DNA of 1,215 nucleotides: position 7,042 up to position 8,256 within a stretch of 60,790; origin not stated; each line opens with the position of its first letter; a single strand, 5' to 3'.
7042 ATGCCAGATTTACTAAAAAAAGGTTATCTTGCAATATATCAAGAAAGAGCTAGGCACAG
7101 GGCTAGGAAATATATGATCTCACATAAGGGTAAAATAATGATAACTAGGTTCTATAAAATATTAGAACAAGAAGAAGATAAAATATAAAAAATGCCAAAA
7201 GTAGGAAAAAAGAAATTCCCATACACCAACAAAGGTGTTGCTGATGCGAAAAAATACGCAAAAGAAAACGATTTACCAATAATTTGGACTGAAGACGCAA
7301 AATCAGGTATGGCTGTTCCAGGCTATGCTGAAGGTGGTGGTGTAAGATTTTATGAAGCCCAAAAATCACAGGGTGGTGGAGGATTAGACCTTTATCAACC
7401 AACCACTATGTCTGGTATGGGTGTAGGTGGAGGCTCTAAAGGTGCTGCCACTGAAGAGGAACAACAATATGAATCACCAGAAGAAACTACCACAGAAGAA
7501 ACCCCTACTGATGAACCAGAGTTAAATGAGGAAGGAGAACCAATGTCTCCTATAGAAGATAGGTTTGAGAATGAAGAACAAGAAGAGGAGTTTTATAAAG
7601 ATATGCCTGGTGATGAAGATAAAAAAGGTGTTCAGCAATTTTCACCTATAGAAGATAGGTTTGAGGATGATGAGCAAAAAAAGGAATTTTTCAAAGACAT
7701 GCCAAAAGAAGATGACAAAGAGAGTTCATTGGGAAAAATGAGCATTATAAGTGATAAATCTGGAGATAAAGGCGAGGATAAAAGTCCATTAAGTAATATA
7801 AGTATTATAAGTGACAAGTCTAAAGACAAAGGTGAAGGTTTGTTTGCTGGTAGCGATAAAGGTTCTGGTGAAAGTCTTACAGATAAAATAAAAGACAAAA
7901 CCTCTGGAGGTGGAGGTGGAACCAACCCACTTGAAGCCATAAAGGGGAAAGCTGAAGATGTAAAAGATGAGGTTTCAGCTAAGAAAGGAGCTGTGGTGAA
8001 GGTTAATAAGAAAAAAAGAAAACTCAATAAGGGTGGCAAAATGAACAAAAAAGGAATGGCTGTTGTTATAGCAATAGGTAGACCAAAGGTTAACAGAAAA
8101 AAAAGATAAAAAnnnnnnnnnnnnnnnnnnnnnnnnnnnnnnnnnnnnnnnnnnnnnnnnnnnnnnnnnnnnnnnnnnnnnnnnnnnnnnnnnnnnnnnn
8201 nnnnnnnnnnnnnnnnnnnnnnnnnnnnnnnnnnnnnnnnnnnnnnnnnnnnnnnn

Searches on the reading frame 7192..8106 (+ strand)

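Call 31: search_protein_families(library=phrogs, proteins=[window:7192-8106:+], max_evalue=0.0001)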
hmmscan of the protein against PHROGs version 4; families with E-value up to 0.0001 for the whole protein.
window:7192-8106:+ (305 aa): 1 family
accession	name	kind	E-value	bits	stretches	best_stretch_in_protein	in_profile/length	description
phrog_33179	-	unknown function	3.3e-07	31.8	1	1-26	1-26/42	-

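Call 91: search_protein_families(library=pfam, proteins=[window:7192-8106:+], max_evalue=0.001)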
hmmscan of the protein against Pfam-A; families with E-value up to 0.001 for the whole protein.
window:7192-8106:+ (305 aa): 0 families
